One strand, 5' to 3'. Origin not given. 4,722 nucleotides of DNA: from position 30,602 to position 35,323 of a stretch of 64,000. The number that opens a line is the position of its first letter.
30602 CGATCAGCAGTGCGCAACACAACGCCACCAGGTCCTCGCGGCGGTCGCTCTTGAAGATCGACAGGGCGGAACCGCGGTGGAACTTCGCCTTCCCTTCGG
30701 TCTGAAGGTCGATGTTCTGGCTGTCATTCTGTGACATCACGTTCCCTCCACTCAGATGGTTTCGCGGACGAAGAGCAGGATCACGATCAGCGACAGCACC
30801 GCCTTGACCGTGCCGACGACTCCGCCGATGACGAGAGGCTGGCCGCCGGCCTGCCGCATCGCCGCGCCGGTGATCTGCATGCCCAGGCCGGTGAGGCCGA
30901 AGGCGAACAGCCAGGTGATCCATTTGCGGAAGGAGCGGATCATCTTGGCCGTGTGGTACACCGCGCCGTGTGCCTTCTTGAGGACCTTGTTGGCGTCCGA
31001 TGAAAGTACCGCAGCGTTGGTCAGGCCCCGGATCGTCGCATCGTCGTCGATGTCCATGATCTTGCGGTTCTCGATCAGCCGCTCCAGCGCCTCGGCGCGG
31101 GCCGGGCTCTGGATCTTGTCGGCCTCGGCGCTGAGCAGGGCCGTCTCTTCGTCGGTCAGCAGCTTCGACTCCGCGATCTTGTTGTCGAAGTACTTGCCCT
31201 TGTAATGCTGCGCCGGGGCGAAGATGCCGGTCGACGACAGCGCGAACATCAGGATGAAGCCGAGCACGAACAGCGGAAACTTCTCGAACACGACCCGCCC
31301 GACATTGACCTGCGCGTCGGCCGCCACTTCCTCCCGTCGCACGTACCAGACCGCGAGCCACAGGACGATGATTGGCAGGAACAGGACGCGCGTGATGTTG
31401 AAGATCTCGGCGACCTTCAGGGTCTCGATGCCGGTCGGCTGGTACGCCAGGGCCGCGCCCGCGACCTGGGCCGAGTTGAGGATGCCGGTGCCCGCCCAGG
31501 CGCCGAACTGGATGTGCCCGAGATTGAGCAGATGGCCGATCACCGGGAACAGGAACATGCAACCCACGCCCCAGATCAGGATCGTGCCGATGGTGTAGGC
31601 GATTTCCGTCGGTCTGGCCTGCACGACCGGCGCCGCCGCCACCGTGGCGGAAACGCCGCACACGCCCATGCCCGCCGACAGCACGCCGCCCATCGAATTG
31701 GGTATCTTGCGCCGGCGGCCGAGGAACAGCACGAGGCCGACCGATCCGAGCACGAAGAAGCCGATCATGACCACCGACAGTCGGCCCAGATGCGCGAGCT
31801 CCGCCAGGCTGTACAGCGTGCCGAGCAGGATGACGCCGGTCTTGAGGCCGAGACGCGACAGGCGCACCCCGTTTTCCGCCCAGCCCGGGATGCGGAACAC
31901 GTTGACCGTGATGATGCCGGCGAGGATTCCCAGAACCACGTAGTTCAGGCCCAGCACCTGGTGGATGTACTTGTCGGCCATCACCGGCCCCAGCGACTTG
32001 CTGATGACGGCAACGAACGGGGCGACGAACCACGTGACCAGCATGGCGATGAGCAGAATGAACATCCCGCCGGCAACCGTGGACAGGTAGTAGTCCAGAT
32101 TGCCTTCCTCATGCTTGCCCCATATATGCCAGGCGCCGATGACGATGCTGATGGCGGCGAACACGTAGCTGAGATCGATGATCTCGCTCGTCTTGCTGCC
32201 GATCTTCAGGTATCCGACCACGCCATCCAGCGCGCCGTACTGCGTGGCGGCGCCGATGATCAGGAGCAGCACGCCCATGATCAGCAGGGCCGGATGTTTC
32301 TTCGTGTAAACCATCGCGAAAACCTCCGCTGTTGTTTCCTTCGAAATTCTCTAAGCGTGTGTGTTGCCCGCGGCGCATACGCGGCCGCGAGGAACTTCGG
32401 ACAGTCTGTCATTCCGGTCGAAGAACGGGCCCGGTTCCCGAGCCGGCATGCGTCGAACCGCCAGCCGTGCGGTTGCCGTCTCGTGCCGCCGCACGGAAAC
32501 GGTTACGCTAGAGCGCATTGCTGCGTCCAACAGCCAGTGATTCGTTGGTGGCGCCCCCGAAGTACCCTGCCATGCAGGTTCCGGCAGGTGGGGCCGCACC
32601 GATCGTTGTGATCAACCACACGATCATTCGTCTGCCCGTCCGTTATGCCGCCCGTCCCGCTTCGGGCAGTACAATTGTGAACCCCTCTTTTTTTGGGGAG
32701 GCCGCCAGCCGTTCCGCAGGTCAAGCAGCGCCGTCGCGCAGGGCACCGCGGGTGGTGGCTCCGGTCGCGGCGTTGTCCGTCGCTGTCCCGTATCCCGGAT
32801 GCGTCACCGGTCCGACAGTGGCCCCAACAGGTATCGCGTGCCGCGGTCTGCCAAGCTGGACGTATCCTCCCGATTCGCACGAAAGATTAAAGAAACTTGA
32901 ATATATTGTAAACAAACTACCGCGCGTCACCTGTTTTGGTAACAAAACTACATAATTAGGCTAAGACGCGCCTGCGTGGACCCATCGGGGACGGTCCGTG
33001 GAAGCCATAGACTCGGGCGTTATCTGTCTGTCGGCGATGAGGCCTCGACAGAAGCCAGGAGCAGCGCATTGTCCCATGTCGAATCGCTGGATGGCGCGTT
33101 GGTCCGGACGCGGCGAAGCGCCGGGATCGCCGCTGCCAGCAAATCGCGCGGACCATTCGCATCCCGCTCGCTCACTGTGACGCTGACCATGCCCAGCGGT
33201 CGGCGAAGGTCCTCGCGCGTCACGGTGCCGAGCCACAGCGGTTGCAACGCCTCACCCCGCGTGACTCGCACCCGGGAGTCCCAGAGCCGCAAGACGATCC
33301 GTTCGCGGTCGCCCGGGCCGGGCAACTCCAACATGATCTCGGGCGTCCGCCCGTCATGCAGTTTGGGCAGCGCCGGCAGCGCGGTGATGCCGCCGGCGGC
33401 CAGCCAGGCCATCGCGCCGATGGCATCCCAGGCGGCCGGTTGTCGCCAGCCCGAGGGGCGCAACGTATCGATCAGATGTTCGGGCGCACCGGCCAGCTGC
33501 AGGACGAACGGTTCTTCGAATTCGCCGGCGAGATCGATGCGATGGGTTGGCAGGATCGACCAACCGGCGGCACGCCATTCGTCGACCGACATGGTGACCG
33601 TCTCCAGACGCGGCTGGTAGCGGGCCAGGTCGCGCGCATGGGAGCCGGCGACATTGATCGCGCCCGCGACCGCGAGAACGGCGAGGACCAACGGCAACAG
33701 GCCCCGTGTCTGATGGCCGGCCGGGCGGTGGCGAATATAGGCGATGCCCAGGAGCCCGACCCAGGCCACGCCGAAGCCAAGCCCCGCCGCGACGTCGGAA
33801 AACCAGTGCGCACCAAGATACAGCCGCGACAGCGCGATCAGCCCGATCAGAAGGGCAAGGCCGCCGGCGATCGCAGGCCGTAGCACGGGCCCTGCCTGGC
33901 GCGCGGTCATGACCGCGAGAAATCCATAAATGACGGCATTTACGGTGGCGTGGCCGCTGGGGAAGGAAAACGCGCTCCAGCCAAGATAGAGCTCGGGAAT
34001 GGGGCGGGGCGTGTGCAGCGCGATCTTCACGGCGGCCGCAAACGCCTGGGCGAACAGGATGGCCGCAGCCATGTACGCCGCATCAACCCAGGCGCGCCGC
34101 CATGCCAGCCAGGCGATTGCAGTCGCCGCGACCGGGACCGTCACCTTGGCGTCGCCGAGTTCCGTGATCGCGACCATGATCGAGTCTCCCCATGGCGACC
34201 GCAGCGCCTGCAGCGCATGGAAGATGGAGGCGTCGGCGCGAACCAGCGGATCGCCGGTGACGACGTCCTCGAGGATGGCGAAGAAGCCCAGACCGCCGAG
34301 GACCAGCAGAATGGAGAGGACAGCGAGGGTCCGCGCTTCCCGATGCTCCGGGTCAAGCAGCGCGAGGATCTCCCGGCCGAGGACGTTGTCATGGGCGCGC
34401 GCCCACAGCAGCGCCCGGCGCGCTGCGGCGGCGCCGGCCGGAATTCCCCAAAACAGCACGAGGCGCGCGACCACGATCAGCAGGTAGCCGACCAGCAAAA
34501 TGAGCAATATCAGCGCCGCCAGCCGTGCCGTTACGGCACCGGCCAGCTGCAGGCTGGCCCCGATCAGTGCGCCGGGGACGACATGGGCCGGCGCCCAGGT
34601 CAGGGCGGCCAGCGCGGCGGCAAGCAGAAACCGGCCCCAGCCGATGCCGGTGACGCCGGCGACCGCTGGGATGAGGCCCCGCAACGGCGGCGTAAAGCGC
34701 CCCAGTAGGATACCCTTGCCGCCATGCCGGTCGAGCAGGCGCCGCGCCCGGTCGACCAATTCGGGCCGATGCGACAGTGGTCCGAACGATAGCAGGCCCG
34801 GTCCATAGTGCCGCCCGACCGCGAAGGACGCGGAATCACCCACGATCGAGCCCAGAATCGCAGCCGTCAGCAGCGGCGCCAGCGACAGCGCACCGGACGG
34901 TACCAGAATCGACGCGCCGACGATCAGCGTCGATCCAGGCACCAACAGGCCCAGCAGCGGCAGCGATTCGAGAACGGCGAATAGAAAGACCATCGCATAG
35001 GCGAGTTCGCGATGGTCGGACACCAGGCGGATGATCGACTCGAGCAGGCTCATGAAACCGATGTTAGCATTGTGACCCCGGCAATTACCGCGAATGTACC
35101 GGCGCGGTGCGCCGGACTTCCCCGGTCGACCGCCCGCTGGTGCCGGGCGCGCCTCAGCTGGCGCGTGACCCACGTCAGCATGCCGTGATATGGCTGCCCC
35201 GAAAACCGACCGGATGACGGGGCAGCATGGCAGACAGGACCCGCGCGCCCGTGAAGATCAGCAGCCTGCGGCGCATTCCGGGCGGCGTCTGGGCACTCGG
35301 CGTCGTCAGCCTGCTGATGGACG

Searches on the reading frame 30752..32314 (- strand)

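Call 74: search_protein_families(library=pfam, proteins=[window:30752-32314:-], max_evalue=0.00001)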
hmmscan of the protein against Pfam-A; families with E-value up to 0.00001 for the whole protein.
window:30752-32314:- (520 aa): 1 family
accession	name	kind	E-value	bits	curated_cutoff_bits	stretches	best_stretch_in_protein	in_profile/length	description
PF03601.19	Cons_hypoth698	-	9.4e-46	156.5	24.5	1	114-369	18-265/304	Conserved hypothetical protein 698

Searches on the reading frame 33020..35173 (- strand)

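Call 74: search_protein_families(library=pfam, proteins=[window:33020-35173:-], max_evalue=0.00001)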
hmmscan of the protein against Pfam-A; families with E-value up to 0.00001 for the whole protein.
window:33020-35173:- (717 aa): 3 families
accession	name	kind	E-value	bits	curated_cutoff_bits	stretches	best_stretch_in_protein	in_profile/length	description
PF09335.16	VTT_dom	-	1.9e-16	61.1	33.9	1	79-202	2-122/123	VTT domain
PF01569.27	PAP2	-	1.3e-12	48.1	27.2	1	366-474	3-120/130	PAP2 superfamily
PF14067.11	LssY_C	-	2.2e-09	37.6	25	1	542-655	5-123/188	LssY C-terminus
